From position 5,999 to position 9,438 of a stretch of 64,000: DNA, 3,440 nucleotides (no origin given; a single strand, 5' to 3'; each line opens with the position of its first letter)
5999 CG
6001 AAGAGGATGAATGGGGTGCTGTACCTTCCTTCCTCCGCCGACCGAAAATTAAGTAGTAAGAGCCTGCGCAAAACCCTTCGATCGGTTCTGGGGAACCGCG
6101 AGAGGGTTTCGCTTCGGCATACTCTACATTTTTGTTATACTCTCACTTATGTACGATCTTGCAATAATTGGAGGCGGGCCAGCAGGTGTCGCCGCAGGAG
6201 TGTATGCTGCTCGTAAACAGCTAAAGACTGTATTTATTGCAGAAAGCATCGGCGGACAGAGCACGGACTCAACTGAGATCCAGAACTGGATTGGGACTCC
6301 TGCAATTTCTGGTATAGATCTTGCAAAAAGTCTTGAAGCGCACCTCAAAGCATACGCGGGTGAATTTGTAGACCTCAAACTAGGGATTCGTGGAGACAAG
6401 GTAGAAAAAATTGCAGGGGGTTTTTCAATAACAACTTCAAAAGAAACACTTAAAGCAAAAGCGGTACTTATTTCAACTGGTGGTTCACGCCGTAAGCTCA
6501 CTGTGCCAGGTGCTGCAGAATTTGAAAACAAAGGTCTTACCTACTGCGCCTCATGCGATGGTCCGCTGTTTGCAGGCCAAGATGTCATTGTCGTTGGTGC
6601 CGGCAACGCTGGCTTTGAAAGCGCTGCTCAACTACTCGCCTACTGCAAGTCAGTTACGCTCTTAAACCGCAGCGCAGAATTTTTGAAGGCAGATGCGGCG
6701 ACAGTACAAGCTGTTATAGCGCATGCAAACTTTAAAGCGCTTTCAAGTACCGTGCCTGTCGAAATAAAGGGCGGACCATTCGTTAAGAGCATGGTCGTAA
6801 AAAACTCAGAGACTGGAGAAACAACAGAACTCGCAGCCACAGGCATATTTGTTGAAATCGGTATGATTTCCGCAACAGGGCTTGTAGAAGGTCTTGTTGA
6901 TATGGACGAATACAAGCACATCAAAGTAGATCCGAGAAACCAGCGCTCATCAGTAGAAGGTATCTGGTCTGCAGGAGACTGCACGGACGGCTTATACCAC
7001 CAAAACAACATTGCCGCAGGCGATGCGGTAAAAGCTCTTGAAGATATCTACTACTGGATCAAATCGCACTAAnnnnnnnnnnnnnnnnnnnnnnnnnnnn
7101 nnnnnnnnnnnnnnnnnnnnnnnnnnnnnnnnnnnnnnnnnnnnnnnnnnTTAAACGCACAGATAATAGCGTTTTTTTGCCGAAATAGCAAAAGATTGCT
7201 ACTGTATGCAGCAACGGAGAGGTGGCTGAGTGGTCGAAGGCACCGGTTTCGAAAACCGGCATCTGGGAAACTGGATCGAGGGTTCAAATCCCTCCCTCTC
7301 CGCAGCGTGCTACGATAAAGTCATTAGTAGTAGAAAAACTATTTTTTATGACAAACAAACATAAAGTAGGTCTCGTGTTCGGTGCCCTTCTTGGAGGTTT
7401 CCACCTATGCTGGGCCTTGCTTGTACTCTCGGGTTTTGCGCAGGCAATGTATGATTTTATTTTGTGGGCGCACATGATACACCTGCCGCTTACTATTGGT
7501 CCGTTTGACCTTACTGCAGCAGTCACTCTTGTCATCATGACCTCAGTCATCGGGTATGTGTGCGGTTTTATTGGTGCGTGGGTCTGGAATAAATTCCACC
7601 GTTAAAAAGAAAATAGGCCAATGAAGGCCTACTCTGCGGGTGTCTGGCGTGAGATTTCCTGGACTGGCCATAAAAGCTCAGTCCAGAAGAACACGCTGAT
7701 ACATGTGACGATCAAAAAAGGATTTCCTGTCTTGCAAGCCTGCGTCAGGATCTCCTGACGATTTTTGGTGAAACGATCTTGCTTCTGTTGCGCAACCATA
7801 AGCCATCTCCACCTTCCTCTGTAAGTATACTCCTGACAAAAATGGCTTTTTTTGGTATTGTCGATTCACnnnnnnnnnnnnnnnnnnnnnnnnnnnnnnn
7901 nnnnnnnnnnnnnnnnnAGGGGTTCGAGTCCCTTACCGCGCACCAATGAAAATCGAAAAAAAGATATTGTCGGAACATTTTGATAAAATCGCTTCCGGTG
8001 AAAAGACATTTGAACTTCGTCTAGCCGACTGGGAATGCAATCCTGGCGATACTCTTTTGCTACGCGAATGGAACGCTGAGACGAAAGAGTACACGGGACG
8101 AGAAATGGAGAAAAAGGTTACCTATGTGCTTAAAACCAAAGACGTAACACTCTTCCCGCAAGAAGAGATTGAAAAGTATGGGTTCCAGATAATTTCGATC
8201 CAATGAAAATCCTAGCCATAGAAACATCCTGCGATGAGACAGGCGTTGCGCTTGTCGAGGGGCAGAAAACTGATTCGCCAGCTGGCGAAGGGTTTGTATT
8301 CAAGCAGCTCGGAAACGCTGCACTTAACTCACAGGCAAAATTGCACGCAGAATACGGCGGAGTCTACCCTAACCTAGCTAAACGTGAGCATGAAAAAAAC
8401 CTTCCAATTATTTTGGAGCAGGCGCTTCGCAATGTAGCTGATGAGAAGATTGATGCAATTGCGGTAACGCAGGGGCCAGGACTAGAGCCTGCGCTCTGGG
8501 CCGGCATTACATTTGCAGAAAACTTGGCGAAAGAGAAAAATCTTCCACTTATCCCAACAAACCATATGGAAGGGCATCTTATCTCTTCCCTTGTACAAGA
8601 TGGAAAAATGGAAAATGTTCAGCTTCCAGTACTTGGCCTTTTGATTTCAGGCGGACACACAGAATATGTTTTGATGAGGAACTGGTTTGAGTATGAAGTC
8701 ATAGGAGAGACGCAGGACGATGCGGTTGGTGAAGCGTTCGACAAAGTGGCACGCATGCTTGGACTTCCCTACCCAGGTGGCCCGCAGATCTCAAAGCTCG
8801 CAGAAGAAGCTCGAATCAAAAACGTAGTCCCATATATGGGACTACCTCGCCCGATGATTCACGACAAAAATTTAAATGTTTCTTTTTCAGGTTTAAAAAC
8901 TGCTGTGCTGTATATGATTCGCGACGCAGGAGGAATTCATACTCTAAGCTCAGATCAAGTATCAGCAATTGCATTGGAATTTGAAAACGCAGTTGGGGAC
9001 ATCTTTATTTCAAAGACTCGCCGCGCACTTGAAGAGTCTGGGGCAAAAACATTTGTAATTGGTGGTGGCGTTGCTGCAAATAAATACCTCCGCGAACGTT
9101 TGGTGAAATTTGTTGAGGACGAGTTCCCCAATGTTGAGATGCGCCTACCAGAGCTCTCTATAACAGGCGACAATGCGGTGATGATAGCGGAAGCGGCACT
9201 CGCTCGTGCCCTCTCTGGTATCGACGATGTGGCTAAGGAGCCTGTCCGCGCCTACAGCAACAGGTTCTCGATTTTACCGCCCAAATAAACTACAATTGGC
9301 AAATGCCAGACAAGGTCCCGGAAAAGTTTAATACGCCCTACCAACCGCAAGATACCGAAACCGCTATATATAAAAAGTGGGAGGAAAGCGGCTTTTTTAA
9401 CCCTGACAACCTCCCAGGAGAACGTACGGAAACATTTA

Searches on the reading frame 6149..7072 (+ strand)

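Call 90: search_protein_families(library=pfam, proteins=[window:6149-7072:+], max_evalue=0.0001)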
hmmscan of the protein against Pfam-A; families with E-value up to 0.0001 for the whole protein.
window:6149-7072:+ (307 aa): 10 families
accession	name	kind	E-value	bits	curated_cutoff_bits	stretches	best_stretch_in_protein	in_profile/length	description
PF07992.20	Pyr_redox_2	-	1.4e-38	133.4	26.1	1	2-287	1-285/291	Pyridine nucleotide-disulphide oxidoreductase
PF13738.12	Pyr_redox_3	-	1.3e-23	84.2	30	1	84-276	106-305/305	Pyridine nucleotide-disulphide oxidoreductase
PF12831.13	FAD_oxidored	-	1.6e-09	38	27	1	3-41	1-41/416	FAD dependent oxidoreductase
PF03486.20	HI0933_like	-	4.9e-08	33.2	50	0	145-180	2-37/244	HI0933-like protein Rossmann domain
PF01134.28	GIDA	-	1.7e-07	31.1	22.1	0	3-59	1-48/391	Glucose inhibited division protein A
PF00070.33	Pyr_redox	-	1.8e-07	32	22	1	146-209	2-69/82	Pyridine nucleotide-disulphide oxidoreductase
PF00890.30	FAD_binding_2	-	1e-06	28.7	20.4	0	3-32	1-30/414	FAD binding domain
PF01266.30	DAO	-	4.9e-06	26.7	27.9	0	3-41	1-42/353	FAD dependent oxidoreductase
PF01946.23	Thi4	-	6.2e-06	26.1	26.2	0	3-34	19-51/235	Thi4 family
PF01494.25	FAD_binding_3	-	7.3e-05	22.6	22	0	145-181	3-39/349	FAD binding domain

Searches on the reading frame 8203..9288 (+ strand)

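Call 90: search_protein_families(library=pfam, proteins=[window:8203-9288:+], max_evalue=0.0001)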
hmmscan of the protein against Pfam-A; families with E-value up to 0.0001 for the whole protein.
window:8203-9288:+ (361 aa): 2 families
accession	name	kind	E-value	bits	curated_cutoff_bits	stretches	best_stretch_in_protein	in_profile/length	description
PF00814.31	TsaD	-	5.7e-75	252.9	24.8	1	41-329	7-263/264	tRNA N6-adenosine threonylcarbamoyltransferase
PF22521.2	HypF_C_2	-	3.3e-06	27.5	27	1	249-307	162-220/241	Carbamoyltransferase, Kae1-like Domain, second subdomain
